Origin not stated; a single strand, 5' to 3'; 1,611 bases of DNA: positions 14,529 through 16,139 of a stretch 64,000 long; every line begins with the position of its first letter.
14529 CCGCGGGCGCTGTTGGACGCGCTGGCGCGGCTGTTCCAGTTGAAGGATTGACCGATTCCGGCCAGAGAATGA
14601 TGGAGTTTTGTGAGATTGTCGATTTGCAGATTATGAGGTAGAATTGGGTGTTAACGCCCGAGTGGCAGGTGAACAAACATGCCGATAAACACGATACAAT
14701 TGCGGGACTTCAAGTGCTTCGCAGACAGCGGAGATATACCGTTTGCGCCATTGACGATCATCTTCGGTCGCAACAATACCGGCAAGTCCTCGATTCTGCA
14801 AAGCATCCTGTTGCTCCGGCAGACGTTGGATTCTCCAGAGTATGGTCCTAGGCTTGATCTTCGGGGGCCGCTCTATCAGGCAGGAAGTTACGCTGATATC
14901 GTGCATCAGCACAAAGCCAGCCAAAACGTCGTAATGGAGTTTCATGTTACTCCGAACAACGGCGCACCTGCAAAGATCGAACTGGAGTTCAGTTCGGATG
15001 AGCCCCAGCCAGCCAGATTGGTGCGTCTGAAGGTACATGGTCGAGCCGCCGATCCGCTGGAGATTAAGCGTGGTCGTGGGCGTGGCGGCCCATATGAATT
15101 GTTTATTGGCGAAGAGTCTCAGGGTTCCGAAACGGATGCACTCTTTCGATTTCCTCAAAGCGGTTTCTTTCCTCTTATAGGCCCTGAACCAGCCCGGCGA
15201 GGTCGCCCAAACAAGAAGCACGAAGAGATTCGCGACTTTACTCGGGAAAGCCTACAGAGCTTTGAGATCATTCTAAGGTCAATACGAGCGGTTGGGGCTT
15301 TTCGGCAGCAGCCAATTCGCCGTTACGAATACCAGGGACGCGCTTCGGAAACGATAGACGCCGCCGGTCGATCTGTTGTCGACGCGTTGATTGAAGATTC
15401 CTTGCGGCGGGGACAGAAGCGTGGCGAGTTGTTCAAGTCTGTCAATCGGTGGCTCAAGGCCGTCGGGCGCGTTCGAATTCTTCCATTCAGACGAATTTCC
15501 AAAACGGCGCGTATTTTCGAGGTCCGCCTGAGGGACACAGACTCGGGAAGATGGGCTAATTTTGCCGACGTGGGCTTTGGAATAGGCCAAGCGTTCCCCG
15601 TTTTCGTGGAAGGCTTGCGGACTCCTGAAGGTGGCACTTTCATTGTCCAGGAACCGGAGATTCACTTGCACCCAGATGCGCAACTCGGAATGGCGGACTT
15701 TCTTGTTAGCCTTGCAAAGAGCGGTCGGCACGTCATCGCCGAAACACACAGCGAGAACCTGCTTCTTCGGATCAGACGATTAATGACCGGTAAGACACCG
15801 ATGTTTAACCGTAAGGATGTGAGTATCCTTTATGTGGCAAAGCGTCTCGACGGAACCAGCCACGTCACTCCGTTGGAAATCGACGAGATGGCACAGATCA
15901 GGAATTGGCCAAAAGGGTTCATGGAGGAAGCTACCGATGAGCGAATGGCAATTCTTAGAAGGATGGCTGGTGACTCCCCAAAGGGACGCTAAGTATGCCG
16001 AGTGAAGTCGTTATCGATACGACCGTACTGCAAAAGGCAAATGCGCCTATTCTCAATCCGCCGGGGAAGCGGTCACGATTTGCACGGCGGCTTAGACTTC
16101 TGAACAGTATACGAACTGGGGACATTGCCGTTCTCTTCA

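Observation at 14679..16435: Second ABC-type ATPase, paired with a PIN-like protein: candidate unnamed defense module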

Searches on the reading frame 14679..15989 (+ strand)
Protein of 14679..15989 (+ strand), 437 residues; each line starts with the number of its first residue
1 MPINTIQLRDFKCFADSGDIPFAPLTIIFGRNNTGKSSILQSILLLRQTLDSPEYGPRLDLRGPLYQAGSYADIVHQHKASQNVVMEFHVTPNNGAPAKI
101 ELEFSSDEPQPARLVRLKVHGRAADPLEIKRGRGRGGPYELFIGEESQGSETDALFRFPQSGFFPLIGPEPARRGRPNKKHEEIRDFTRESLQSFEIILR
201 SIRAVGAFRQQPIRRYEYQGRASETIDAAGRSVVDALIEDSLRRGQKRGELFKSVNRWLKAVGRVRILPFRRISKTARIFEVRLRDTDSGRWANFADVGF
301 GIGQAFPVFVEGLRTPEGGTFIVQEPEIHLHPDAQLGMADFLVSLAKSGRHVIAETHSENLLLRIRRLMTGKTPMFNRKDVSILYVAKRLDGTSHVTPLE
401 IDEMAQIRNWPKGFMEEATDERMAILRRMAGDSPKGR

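Call 3: search_protein_families(library=pfam, proteins=[window:14679-15989:+], max_evalue=1)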
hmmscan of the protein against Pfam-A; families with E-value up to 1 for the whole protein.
window:14679-15989:+ (437 aa): 8 families
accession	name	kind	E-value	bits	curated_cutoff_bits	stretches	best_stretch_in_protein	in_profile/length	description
PF13175.12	AAA_15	-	5.5e-22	79.3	32.1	2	1-76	1-55/374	AAA ATPase domain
PF13304.12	AAA_21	-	1.3e-18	68.5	27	1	25-362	1-303/304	AAA domain, putative AbiEii toxin, Type IV TA system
PF13476.12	AAA_23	-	3.1e-07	31.7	27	1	6-46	2-42/201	AAA domain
PF12476.13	DUF3696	-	1.7e-05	25.4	22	1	378-422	3-49/52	Protein of unknown function (DUF3696)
PF02463.25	SMC_N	-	5.3e-05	23.2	40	1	3-44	2-45/220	RecF/RecN/SMC N terminal domain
PF13514.12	AAA_27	-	0.0048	16.9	22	1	1-46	1-49/206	AAA domain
PF13555.12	AAA_29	-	0.032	14.4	27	1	5-44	3-43/61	P-loop containing region of AAA domain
PF17938.6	TetR_C_29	-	0.087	13.4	26.2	0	163-210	22-69/119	Tetracyclin repressor-like, C-terminal domain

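Call 4: search_protein_families(library=padloc, proteins=[window:14679-15989:+], max_evalue=1)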
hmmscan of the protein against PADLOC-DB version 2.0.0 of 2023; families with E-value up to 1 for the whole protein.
window:14679-15989:+ (437 aa): 121 families (the best 25 are shown)
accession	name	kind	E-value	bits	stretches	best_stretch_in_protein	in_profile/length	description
PDLC03878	NsnB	-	9.7e-63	211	1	3-425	2-342/345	-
PDLC04707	PDC-M55A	-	4.4e-57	191.9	1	1-425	1-409/421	-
PDLC04148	HEC-03B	-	2.7e-52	176.3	2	193-429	207-452/458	-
PDLC02979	AriA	-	3.3e-25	87.7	2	280-361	290-372/373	-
PDLC02980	AriA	-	4.5e-18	64.2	2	190-362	126-303/304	-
PDLC02358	Old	-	3e-13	47.4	2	322-363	289-330/578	Old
PDLC04177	HEC-01A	-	5e-13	46.8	2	2-104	4-101/393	-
PDLC04033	PD-T4-4_A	-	1e-12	46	2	317-370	325-378/460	-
PDLC04178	HEC-01A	-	3.6e-12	44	2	3-108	9-107/399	-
PDLC00069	GajA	-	1.9e-11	41.1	2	1-46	1-46/687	AAA ATPase domain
PDLC00091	GajA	-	5e-11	40.1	2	1-46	1-47/627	AAA ATPase domain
PDLC04032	PD-T4-4_A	-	1.3e-10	38.9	1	321-366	350-395/474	-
PDLC04175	HEC-01A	-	1.6e-10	38.6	2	3-78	6-73/363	-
PDLC00096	GajA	-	3.4e-10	37.3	2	321-361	292-336/630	AAA ATPase domain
PDLC00073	GajA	-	4.6e-10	37.1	2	1-52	1-52/589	AAA ATPase domain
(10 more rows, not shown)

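Call 5: search_protein_families(library=ncbifam, proteins=[window:14679-15989:+], max_evalue=1)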
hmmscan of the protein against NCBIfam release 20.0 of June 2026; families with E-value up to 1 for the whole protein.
window:14679-15989:+ (437 aa): 17 families
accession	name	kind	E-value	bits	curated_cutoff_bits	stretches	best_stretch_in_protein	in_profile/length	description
NF041760.1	PtuA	equivalog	5.1e-07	29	500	1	3-44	52-93/524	retron Ec78 anti-phage system effector ATPase PtuA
NF053563.1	Rkd4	equivalog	6.7e-07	27.8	860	1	3-43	3-43/747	arcadin-4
NF047739.1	antiphage_MADS3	equivalog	4e-06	26.2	420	1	3-89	2-90/427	methylation-associated defense system AAA family ATPase MAD3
NF038234.1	retron_eff_Eco8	equivalog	3e-05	22.8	250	1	1-55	1-55/679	retron Eco8 family effector endonuclease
TIGR00611.2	recf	equivalog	0.00013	21.2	172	1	3-46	1-44/339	DNA replication/repair protein RecF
NF041035.1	Rad50_Halo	equivalog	0.0014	17.1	1000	1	1-43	1-43/883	DNA double-strand break repair ATPase Rad50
NF002244.0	PRK01156.1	equivalog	0.0017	16.5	847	1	1-43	1-43/895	DNA double-strand break repair ATPase Rad50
TIGR02169.1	SMC_prok_A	equivalog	0.0027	15.4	729.4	1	3-44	2-44/1165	chromosome segregation protein SMC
NF003034.1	PRK03918.1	equivalog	0.017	13.1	700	1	1-44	1-44/878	DNA double-strand break repair ATPase Rad50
NF002572.0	PRK02224.1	equivalog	0.055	11.7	1087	1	1-43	1-43/888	DNA double-strand break repair ATPase Rad50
NF040873.1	AztA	equivalog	0.082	12.5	220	0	19-43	14-38/191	zinc ABC transporter ATP-binding protein AztA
TIGR01166.1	cbiO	subfamily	0.11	11.9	211.8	0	320-361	148-189/190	cobalt ABC transporter, ATP-binding protein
NF004723.0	PRK06067.1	subfamily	0.15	11.5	194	1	18-44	29-55/243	flagellar accessory protein FlaH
NF045487.1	ASRP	equivalog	0.16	10.5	300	1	25-46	16-37/593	archaea-specific SMC-related protein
TIGR03873.1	F420-0_ABC_ATP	hypoth_equivalog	0.2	10.9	372.4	0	320-361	158-199/256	putative F420-0 ABC transporter ATP-binding protein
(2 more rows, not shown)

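Call 19: find_homologous_proteins(query=window:14679-15989:+, max_evalue=1e-10)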
Query window:14679-15989:+ (437 aa): 1288 proteins with E <= 1e-10 among 8000 candidates; the best 120 are listed.
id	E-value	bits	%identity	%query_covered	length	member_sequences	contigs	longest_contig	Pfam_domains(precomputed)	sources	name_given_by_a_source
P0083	1.9e-291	984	100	100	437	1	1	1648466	PF12476.14,PF13175.13,PF13476.13,PF13304.13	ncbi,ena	-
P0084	1.7e-254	862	88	100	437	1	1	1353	PF12476.14,PF13175.13,PF13476.13,PF13304.13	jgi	jgi:predicted ATPase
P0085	3.5e-243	825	84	100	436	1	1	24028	PF12476.14,PF13175.13,PF13476.13,PF13304.13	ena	-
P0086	2.3e-239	812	82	100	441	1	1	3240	PF13175.13,PF13476.13,PF13304.13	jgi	-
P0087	6.9e-238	808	83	100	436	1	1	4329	PF12476.14,PF13175.13,PF13304.13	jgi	jgi:predicted ATPase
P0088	1.3e-231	787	81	99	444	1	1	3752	PF13175.13,PF13476.13,PF13304.13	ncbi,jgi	ncbi:MAG: AAA family ATPase [Thermoguttaceae bacterium]|jgi:predicted ATPase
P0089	1.5e-210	718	75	97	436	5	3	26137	PF12476.14,PF13175.13,PF13476.13,PF13304.13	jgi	jgi:predicted ATPase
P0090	1.1e-205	701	72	98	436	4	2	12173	PF13175.13,PF13476.13,PF13304.13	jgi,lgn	-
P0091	5.8e-203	693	72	100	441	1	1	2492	PF12476.14,PF13175.13,PF13476.13,PF13304.13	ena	-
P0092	9.4e-203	692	73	99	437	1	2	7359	PF13175.13,PF13476.13,PF13304.13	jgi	-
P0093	8.1e-202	689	72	98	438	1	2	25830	PF13175.13,PF13476.13,PF13304.13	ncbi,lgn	-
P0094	1.1e-200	685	71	100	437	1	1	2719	PF13175.13,PF13476.13,PF13304.13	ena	-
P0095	4.9e-200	683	72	100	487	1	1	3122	PF12476.14,PF13175.13,PF13476.13,PF13304.13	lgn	-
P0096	2.4e-199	681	71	99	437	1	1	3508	PF13175.13,PF13476.13,PF13304.13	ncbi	-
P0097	2.2e-198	677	69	100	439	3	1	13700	PF13175.13,PF13304.13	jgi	-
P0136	8.9e-174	596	64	98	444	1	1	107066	PF12476.14,PF13175.13,PF13476.13,PF02463.26,PF13304.13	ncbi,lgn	-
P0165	1.3e-161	556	58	100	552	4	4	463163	PF13175.13,PF13476.13,PF13304.13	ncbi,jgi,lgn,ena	jgi:predicted ATPase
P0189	4.0e-156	538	59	98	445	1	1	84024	PF13175.13,PF13476.13,PF13304.13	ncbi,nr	ncbi:MAG: AAA family ATPase [Acidobacteria bacterium]|nr:AAA family ATPase [Acidobacteriota bacteriu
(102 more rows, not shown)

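Call 54: predict_structure(alignment_id=A3)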
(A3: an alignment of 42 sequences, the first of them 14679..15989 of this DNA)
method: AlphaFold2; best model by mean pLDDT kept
length: 437 residues; sequences in the alignment: 42
mean_pLDDT: 87.3   pTM: 0.87
mean pLDDT of the five models: 87.3, 86.6, 86.2, 83.5, 82.8
residues with pLDDT >= 90: 243; 70-90: 156; 50-70: 29; < 50: 9
segments of 3 or more residues with pLDDT < 50: 433-437
pLDDT, mean of each block of 10 residues (from residue 1): 91 95 95 92 94 83 85 87 95 86 86 93 88 82 93 91 92 80 94 94 91 87 88 92 89 96 91 87 89 73 91 95 93 92 95 93 87 82 93 91 76 59 57 46
secondary structure, 60 per line:
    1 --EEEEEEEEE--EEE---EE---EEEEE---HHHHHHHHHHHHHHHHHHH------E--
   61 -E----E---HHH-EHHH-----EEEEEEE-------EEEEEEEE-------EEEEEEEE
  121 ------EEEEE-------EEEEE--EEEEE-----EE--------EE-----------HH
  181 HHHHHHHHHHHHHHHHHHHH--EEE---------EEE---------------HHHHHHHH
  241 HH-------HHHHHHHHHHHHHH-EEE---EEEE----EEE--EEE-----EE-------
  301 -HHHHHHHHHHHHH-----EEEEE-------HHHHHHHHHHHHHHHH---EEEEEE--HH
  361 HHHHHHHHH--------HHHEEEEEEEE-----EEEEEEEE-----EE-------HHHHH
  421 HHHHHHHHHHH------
elements in order: E3-11 E14-16 E25-29 H33-51 E84-90 E98-105 E113-120 E127-131 E139-143 E146-150 H179-200 E203-205 E215-217 H233-242 H250-263 E265-267 E271-274 E279-281 E284-286 H302-314 E320-324 H332-347 E351-356 H359-369 E381-388 E394-401 H416-431

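Call 57: fold_search(model_id=the predicted structure, library=pdb)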
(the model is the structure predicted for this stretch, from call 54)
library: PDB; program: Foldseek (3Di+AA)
matches with E <= 10: 1051; with E <= 0.001: 216
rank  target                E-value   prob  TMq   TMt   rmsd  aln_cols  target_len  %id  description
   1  6p74                  4.1e-12  1.00  0.41  0.36  14.3       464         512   16  OLD nuclease from Thermus Scotoductus (released 2020-01-29)
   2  4ncj_C                4.6e-12  1.00  0.44  0.58   9.4       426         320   14  Crystal Structure of Pyrococcus furiosis Rad50 R805E mutation with ADP Beryllium Flouride (released 2014-03-05)
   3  8u7i_A                5.1e-12  1.00  0.44  0.32  11.6       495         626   12  Structure of the phage immune evasion protein Gad1 bound to the Gabija GajAB complex (released 2023-11-22)
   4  8eea_D                5.1e-12  1.00  0.42  0.40  12.2       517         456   11  Structure of E.coli Septu (PtuAB) complex (released 2023-12-27)
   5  8eea_C                1.1e-11  1.00  0.40  0.39  12.5       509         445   12  Structure of E.coli Septu (PtuAB) complex (released 2023-12-27)
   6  9nnb_F                1.1e-11  1.00  0.47  0.40  10.5       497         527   15  Cryo-EM structure of the Retron Ec78 complex, PtuA:PtuB:RT (4:2:1) (released 2025-10-08)
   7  9nnb_D                1.2e-11  1.00  0.46  0.41  10.4       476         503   16  Cryo-EM structure of the Retron Ec78 complex, PtuA:PtuB:RT (4:2:1) (released 2025-10-08)
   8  8sux_C                1.4e-11  1.00  0.47  0.53   8.3       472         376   12  Structure of E. coli PtuA hexamer (released 2024-01-10)
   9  8sux_F                1.6e-11  1.00  0.41  0.47  11.9       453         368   12  Structure of E. coli PtuA hexamer (released 2024-01-10)
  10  9n6b_B                1.6e-11  1.00  0.40  0.35  12.1       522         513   12  Structure of the retron IA complex with HNH nuclease in the "up" orientation (released 2025-04-23)
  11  9n69_B                2.0e-11  1.00  0.39  0.35  12.6       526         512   13  Structure of the retron IA complex with HNH nuclease in the "down" orientation (released 2025-04-23)
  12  8ro9_C                2.5e-11  1.00  0.42  0.54   9.9       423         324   11  Human cohesin SMC1A-HD(longCC-EQ)/RAD21-C complex - Open/closed P-loop conformation (released 2024-09-11)
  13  9n69_C                2.8e-11  1.00  0.41  0.41  11.0       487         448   12  Structure of the retron IA complex with HNH nuclease in the "down" orientation (released 2025-04-23)
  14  4i99_B                3.0e-11  1.00  0.42  0.54  11.1       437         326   13  Crystal structure of the SmcHead bound to the C-winged helix domain of ScpA (released 2013-01-30)
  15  9l7p_B                3.0e-11  1.00  0.46  0.43  10.9       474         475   15  Cryo-EM structure of retron Ec78 system complex (released 2025-12-10)
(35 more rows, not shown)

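Call 64: search_dna_similar(query=window:14679-15989:+, collection=plasmids, mode=protein, max_rows=15)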
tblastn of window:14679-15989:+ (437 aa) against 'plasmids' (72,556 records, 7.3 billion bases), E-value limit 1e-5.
Records with a match: 65; places in all: 66; records where one place covers at least 80% of the query: 19.
Best place of each record, by identity: <60% 65.
By first word of the organism name: Bacillus 8; Aeromonas 6; Acinetobacter 5; Klebsiella 4; Campylobacter 3; Rhodococcus 2; Azotobacter 2; Leclercia 2; Methylocella 2; Burkholderia 2; and 25 more.
By predicted mobility (MOB-suite, as given by PLSDB): non-mobilizable 31; conjugative 17; mobilizable 17.
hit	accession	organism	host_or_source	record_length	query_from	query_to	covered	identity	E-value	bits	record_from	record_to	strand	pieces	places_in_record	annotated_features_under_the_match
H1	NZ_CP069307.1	Rhodococcus aetherivorans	monoisolate,Minnesota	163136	6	415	94%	31.0%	4e-32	137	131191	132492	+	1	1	DUF3696 domain-containing protein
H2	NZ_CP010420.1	Azotobacter chroococcum NCIMB 8003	cell culture,soil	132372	3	429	98%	26.0%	6e-34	142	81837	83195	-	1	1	DUF3696 domain-containing protein | DEAD/DEAH box helicase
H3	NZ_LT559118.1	Nonomuraea gerenzanensis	-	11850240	1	421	96%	26.1%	4e-22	107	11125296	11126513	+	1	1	none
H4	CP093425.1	Bacillus pacificus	cell culture,sufu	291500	8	425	96%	25.5%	4e-24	113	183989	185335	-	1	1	DUF3696 domain-containing protein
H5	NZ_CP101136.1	Bacillus paranthracis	single cell,soil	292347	8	425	96%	25.5%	4e-24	113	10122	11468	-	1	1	DUF3696 domain-containing protein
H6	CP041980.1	Bacillus paranthracis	Homo sapiens,stool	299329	8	425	96%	25.5%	4e-24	113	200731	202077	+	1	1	DUF3696 domain-containing protein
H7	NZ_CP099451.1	Bacillus pacificus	chicken,assembly Genome,intestine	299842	8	425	96%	25.5%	4e-24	113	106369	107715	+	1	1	DUF3696 domain-containing protein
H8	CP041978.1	Bacillus pacificus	Homo sapiens,stool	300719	8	425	96%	25.5%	4e-24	113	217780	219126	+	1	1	DUF3696 domain-containing protein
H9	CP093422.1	Bacillus paranthracis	cell culture,sufu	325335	8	425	96%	25.5%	4e-24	113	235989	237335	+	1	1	DUF3696 domain-containing protein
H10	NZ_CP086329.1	Bacillus pacificus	single cell culture,sludge from ...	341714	8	425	96%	25.5%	4e-24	113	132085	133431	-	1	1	DUF3696 domain-containing protein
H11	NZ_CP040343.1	Bacillus cereus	Apostichopus japonicus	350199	8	425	96%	25.5%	4e-24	113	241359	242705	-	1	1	DUF3696 domain-containing protein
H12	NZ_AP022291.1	Aeromonas veronii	-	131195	1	415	95%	25.7%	5e-32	136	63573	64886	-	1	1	DUF3696 domain-containing protein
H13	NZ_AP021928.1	Aeromonas caviae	-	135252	1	415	95%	25.7%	5e-32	136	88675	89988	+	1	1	DUF3696 domain-containing protein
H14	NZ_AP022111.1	Aeromonas caviae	-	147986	1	415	95%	25.7%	5e-32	136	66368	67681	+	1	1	DUF3696 domain-containing protein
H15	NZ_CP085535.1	Aeromonas salmonicida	Brook charr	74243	1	415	95%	25.2%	6e-32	136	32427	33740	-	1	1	DUF3696 domain-containing protein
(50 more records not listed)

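Call 66: get_annotated_region(hit=H1, flank=3500)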
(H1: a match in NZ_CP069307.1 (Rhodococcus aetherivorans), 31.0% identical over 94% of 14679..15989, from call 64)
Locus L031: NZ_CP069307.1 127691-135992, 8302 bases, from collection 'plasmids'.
description: Rhodococcus aetherivorans isolate PSBB011 plasmid unnamed, complete sequence
organism: Rhodococcus aetherivorans (NCBI taxid 191292)
taxonomy: Bacteria; Actinomycetota; Actinomycetes; Mycobacteriales; Nocardiaceae; Rhodococcus; Rhodococcus aetherivorans
host: -; source: monoisolate,Minnesota; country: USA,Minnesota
typing (MOB-suite, as given by PLSDB): conjugative; relaxase MOBF; mating-pair formation MPF_T
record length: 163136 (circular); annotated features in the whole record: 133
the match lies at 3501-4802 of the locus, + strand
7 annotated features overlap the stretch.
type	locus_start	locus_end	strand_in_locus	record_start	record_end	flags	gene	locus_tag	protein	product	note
CDS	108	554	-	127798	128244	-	-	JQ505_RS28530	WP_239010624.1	ABC transporter permease subunit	GO:0055085 - transmembrane transport [Evidence IEA]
CDS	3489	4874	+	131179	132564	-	-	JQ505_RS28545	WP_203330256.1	DUF3696 domain-containing protein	-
CDS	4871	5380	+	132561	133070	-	-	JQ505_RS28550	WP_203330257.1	hypothetical protein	-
CDS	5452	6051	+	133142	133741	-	-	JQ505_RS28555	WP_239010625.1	RNA ligase family protein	-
CDS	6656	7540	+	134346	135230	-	-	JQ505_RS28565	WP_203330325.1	nucleotide-binding protein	-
CDS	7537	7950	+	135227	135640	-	-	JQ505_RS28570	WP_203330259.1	hypothetical protein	-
CDS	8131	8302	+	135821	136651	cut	-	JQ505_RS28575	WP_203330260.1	hypothetical protein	-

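Call 67: get_annotated_region(hit=H12, flank=3500)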
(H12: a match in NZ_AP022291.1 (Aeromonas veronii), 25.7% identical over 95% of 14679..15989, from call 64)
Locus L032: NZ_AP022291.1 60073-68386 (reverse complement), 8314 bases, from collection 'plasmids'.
description: Aeromonas veronii strain WP9-W18-ESBL-04 plasmid pWP9-W18-ESBL-04_1, complete sequence
organism: Aeromonas veronii (NCBI taxid 654)
taxonomy: Bacteria; Pseudomonadota; Gammaproteobacteria; Aeromonadales; Aeromonadaceae; Aeromonas; Aeromonas veronii
host: -; source: -; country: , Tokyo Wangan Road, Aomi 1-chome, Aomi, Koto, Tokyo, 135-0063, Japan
typing (MOB-suite, as given by PLSDB): conjugative; replicon rep_cluster_1169; relaxase MOBF; mating-pair formation MPF_F
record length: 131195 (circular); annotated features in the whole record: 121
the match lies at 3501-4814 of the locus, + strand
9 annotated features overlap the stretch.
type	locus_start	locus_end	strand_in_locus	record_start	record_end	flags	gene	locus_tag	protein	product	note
CDS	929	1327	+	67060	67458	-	-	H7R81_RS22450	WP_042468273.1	DUF6088 family protein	-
CDS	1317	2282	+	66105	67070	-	-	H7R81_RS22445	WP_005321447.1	nucleotidyl transferase AbiEii/AbiGii toxin family protein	-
CDS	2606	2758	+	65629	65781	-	-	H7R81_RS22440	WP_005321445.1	Hok/Gef family protein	-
CDS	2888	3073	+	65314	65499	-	-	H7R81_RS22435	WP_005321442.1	hypothetical protein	-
CDS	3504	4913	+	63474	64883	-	-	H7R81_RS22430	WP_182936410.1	DUF3696 domain-containing protein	-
CDS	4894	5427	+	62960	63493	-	-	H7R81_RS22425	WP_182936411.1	hypothetical protein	-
CDS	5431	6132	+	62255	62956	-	-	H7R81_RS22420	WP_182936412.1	RNA ligase family protein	-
CDS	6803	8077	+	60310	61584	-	-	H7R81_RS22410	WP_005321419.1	metallophosphoesterase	-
CDS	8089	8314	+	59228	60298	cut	-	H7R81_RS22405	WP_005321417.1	GTPase-associated system all-helical protein GASH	-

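Call 68: get_annotated_region(hit=H4, flank=3500)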
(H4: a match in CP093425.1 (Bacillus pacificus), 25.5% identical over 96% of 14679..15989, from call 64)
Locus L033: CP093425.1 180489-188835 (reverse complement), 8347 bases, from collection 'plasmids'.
description: Bacillus pacificus strain MP6 plasmid p1, complete sequence
organism: Bacillus pacificus (NCBI taxid 2026187)
taxonomy: Bacteria; Bacillota; Bacilli; Bacillales; Bacillaceae; Bacillus; Bacillus pacificus
host: -; source: cell culture,sufu; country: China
typing (MOB-suite, as given by PLSDB): non-mobilizable; replicon rep_cluster_125,rep_cluster_1698; mating-pair formation MPF_T
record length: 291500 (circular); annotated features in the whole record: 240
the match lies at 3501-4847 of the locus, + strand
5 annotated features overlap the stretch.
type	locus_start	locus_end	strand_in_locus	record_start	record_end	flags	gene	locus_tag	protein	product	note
CDS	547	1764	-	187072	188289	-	-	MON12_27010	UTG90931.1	abortive infection system toxin AbiGii family protein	-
CDS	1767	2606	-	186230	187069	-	-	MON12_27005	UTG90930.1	abortive infection system antitoxin AbiGi family protein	-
CDS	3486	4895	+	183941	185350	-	-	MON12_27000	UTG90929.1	DUF3696 domain-containing protein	-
CDS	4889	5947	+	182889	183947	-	-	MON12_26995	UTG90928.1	hypothetical protein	-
CDS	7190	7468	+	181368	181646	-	-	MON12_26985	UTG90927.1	metalloregulator ArsR/SmtB family transcription factor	-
